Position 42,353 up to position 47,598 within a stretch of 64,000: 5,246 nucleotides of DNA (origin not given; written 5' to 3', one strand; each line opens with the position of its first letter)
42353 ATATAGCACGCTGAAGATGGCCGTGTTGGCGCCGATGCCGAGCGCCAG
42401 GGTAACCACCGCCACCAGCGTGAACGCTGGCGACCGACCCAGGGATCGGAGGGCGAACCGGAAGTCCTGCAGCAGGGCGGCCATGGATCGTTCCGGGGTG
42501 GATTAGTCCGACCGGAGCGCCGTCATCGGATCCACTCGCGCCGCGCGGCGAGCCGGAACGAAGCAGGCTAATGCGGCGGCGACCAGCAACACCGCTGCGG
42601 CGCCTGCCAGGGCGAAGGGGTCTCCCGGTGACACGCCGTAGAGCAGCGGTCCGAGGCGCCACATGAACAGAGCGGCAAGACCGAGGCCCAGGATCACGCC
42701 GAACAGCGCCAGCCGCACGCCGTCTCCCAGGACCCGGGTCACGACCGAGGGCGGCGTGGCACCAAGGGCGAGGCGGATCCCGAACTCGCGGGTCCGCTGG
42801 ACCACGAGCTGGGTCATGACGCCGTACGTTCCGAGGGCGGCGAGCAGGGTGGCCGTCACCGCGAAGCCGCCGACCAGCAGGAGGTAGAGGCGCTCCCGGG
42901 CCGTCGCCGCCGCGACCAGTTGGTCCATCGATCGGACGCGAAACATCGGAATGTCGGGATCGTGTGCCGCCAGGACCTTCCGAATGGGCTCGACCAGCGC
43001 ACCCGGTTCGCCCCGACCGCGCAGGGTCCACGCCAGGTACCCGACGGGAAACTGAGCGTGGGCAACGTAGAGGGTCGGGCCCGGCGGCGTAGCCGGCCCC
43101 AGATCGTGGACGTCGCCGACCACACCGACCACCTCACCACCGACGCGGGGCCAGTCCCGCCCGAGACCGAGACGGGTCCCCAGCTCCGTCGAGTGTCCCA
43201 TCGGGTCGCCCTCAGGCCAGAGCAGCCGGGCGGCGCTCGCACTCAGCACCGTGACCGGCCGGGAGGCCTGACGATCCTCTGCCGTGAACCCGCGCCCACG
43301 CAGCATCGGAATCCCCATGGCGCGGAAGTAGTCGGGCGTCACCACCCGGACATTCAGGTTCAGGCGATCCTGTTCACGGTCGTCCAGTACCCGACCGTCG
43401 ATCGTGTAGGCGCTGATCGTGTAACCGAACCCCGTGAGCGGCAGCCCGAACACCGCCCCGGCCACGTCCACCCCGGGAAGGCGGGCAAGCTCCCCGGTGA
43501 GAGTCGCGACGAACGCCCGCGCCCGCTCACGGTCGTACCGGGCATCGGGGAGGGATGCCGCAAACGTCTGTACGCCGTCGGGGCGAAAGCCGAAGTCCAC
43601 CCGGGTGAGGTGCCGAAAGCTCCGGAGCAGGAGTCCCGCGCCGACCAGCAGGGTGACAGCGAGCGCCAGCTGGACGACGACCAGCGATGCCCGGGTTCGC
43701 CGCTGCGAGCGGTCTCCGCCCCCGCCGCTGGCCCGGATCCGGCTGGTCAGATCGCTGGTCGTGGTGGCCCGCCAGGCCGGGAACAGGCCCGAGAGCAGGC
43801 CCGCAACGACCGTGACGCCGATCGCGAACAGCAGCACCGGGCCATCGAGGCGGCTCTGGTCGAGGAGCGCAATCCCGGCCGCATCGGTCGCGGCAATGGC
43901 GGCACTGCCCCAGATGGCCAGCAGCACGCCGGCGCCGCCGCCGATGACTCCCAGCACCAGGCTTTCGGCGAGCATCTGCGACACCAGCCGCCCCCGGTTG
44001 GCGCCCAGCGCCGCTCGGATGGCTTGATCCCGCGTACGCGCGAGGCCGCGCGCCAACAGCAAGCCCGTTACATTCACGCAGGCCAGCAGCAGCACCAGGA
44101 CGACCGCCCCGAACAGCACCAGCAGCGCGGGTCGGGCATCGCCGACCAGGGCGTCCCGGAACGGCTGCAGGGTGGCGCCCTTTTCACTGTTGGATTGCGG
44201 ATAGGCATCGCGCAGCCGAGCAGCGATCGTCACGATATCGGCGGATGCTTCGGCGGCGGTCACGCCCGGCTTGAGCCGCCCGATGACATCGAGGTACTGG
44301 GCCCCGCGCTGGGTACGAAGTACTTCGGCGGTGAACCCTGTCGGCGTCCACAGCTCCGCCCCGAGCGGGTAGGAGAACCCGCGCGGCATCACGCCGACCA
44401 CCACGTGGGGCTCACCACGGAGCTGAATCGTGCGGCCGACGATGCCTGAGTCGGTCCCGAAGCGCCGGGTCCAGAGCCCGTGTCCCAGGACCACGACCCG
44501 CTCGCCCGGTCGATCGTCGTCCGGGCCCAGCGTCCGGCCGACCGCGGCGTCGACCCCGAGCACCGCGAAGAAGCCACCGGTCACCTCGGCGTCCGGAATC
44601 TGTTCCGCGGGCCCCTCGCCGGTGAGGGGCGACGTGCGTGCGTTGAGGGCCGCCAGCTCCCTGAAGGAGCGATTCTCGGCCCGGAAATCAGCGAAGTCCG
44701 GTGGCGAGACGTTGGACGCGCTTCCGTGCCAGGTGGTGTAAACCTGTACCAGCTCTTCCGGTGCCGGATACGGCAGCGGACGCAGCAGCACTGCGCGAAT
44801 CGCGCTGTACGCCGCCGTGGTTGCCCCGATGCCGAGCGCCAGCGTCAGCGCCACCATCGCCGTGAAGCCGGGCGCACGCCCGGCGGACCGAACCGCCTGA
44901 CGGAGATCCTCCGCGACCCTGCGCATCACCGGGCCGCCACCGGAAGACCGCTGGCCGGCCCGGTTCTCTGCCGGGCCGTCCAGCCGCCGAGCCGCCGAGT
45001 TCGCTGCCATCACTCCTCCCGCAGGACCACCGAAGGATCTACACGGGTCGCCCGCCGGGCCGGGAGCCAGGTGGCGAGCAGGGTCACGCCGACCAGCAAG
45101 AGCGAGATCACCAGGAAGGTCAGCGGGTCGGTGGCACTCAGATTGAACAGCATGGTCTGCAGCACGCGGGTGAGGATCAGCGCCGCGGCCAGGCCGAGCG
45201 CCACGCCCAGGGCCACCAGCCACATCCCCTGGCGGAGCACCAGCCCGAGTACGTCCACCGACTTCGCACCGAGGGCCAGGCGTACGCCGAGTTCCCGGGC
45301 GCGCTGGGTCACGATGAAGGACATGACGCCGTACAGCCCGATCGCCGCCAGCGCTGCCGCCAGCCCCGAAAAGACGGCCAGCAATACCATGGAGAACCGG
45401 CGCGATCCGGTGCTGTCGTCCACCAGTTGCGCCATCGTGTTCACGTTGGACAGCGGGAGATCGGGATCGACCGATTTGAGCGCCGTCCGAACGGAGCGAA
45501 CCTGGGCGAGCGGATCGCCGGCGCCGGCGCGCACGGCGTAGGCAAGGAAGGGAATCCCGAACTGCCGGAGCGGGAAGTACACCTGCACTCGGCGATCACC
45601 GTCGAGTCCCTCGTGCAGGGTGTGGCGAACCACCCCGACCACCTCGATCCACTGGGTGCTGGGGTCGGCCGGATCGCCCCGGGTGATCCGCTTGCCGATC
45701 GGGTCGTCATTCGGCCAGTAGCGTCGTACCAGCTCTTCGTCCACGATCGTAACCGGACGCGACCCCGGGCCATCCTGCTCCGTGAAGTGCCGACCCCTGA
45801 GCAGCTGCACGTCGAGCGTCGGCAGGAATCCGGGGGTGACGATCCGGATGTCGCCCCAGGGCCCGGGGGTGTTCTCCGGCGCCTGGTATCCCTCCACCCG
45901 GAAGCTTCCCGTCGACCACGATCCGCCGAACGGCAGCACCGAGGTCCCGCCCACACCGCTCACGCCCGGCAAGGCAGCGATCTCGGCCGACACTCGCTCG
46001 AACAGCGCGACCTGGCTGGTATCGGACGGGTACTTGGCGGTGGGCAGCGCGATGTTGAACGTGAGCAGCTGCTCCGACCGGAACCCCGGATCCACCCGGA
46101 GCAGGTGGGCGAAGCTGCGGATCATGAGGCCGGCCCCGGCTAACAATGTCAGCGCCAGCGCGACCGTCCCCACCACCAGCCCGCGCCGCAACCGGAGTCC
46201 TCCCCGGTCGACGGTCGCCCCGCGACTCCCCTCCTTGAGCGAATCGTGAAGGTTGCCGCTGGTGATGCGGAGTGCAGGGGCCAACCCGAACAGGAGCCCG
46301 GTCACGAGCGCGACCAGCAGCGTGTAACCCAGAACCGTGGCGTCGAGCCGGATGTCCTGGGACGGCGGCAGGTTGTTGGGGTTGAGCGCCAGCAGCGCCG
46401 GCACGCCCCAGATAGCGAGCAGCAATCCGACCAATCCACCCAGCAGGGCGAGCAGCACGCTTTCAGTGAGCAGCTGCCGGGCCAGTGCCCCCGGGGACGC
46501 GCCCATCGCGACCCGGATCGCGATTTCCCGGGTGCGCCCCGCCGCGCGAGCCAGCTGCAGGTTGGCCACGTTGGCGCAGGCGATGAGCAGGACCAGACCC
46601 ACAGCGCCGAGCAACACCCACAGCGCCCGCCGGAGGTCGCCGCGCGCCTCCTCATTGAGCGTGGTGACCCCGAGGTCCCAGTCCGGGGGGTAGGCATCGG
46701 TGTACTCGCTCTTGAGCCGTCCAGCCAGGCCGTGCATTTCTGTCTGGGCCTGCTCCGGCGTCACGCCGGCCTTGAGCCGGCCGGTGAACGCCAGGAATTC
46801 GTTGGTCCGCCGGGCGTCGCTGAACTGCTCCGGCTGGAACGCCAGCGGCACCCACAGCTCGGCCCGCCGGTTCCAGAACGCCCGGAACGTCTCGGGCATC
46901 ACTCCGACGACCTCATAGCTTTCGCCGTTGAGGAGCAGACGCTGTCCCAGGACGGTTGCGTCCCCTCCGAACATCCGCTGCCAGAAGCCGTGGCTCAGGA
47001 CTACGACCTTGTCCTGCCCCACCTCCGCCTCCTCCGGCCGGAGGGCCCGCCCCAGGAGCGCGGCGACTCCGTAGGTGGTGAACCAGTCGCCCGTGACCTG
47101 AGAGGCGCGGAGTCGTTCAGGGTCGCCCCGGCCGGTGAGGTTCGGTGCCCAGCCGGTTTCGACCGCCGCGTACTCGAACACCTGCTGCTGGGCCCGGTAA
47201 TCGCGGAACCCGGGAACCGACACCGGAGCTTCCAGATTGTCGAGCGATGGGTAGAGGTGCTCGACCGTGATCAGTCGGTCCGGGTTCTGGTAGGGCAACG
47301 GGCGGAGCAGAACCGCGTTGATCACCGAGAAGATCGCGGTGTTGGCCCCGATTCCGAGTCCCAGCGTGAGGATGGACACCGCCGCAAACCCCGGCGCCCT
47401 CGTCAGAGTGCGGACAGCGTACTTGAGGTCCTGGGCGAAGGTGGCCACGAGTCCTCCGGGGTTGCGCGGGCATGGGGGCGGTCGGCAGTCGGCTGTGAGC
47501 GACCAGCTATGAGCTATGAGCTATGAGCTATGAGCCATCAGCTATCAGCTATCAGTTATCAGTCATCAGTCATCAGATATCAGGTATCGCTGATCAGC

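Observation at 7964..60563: Dispersed 7-8-nt tandem repeats organised as inverted arms at 12 loci, many inside operons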

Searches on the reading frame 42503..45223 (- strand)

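Call 89: search_protein_families(library=pfam, proteins=[window:42503-45223:-])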
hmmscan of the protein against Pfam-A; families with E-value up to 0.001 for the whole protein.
window:42503-45223:- (906 aa): 2 families
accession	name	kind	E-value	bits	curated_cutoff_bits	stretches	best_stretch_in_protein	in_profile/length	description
PF12704.14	MacB_PCD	-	3.1e-34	119.5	27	2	121-332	1-206/207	MacB-like periplasmic core domain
PF02687.27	FtsX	-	3.6e-22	79.1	25.5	2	787-899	3-120/120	FtsX-like permease C-terminal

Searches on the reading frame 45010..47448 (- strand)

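Call 14: search_protein_families(library=pfam, proteins=[window:45010-47448:-])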
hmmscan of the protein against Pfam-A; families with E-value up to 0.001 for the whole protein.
window:45010-47448:- (812 aa): 2 families
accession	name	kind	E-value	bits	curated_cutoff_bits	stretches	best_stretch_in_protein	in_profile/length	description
PF12704.14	MacB_PCD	-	4.7e-37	128.7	27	2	23-239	2-205/207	MacB-like periplasmic core domain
PF02687.27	FtsX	-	1.9e-30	105.8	25.5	2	692-805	2-120/120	FtsX-like permease C-terminal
